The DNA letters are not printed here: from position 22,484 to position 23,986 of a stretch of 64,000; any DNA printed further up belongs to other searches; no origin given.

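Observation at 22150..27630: Mo-hydroxylase catalytic subunit without FeS/FAD subunits, co-operonic with a Rieske oxygenase without reductase or ferredoxin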

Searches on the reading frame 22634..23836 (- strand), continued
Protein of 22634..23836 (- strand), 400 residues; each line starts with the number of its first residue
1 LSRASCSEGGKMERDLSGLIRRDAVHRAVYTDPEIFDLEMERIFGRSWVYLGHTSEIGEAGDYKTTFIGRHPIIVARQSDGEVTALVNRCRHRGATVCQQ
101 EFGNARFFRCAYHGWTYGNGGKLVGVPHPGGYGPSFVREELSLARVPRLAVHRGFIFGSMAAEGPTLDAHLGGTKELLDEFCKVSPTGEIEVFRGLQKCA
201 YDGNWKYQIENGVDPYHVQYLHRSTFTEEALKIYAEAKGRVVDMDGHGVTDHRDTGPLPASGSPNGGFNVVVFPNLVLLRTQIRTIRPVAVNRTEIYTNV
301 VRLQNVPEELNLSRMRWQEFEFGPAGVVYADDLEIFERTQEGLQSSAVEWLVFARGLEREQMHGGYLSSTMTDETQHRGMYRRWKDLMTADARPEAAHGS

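Call 54: find_homologous_proteins(query=L253:9759-10637:+, max_evalue=1e-40)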
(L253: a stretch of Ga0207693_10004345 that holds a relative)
Query L253:9759-10637:+ (292 aa): 7831 proteins with E <= 1e-40 among 8000 candidates; the best 120 are listed.
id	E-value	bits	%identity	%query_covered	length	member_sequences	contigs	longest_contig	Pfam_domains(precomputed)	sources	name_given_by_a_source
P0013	8.7e-170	581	93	100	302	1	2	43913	PF00941.28,PF03450.23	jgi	jgi:CO/xanthine dehydrogenase FAD-binding subunit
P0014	1.1e-168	578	93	100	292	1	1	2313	PF00941.28,PF03450.23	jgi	jgi:CO/xanthine dehydrogenase FAD-binding subunit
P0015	1.8e-165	567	91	100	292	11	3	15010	PF00941.28,PF03450.23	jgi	jgi:CO/xanthine dehydrogenase FAD-binding subunit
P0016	9.9e-158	542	84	100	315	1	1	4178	PF00941.28,PF03450.23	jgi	jgi:aerobic carbon-monoxide dehydrogenase medium subunit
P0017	2.1e-157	541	86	100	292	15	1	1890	PF00941.28,PF03450.23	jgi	jgi:aerobic carbon-monoxide dehydrogenase medium subunit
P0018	5.3e-154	530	84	100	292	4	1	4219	PF00941.28,PF03450.23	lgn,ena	-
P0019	3.9e-153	527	84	100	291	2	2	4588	PF00941.28,PF03450.23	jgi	jgi:aerobic carbon-monoxide dehydrogenase medium subunit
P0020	3.2e-140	484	77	100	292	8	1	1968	PF00941.28,PF03450.23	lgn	-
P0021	3.4e-133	461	74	100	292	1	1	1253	PF00941.28,PF03450.23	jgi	jgi:carbon-monoxide dehydrogenase medium subunit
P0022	1.5e-125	436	71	100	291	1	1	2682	PF00941.28,PF03450.23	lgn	-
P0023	1.7e-124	433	71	100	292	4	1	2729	PF00941.28,PF03450.23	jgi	jgi:aerobic carbon-monoxide dehydrogenase medium subunit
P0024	4.2e-124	432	70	100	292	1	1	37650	PF00941.28,PF03450.23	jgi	jgi:aerobic carbon-monoxide dehydrogenase medium subunit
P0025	4.5e-124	431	71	100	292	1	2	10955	PF00941.28,PF03450.23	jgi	jgi:aerobic carbon-monoxide dehydrogenase medium subunit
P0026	7.0e-124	431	70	99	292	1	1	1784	PF00941.28,PF03450.23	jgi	jgi:aerobic carbon-monoxide dehydrogenase medium subunit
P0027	1.0e-123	430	71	100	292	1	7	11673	PF00941.28,PF03450.23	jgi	jgi:aerobic carbon-monoxide dehydrogenase medium subunit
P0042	8.5e-114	398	66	98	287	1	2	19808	PF00941.28,PF03450.23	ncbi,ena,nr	ncbi:MAG TPA: xanthine dehydrogenase family protein subunit M [Alphaproteobacteria bacterium]|nr:xan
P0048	1.6e-112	394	65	98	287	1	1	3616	PF00941.28,PF03450.23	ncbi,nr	ncbi:MAG: xanthine dehydrogenase family protein subunit M [Alphaproteobacteria bacterium]|nr:xanthin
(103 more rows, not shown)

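Call 55: find_encoding_contigs(protein=P0042, flank=8000, max_places=4)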
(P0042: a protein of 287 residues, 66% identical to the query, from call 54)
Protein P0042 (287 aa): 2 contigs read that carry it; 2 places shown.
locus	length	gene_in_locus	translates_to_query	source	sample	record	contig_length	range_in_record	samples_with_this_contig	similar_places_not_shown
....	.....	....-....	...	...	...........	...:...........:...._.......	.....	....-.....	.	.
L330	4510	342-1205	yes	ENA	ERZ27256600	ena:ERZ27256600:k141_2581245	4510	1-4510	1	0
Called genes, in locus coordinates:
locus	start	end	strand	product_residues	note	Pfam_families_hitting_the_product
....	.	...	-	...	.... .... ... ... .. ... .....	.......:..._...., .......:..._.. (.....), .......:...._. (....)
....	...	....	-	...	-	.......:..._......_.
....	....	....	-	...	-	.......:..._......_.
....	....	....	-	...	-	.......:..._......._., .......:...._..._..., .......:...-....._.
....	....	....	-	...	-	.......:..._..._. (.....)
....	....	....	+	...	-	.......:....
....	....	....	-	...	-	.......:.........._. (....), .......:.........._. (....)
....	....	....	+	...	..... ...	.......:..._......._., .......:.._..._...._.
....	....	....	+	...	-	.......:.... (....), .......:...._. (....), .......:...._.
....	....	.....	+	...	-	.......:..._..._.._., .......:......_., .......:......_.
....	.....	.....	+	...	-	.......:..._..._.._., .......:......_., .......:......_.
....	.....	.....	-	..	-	?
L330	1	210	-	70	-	?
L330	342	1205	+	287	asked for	PF00941:FAD_binding_5, PF03450:CO_deh_flav_C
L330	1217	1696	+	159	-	PF00111:Fer2 (weak), PF13085:Fer2_3 (weak), PF01799:Fer2_2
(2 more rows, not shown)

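Call 56: find_encoding_contigs(protein=P0048, flank=8000, max_places=3)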
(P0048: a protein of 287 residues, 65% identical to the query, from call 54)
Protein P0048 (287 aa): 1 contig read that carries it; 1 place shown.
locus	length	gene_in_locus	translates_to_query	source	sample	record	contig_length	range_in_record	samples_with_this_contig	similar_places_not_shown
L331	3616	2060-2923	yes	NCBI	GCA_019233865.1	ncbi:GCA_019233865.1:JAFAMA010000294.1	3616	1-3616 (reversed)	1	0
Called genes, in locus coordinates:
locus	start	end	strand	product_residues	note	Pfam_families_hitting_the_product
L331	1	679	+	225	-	PF02146:SIR2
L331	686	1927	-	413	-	PF01979:Amidohydro_1 (weak), PF07969:Amidohydro_3 (weak)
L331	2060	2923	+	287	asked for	PF00941:FAD_binding_5, PF03450:CO_deh_flav_C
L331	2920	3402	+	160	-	PF00111:Fer2 (weak), PF13085:Fer2_3 (weak), PF01799:Fer2_2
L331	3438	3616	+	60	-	PF01315:Ald_Xan_dh_C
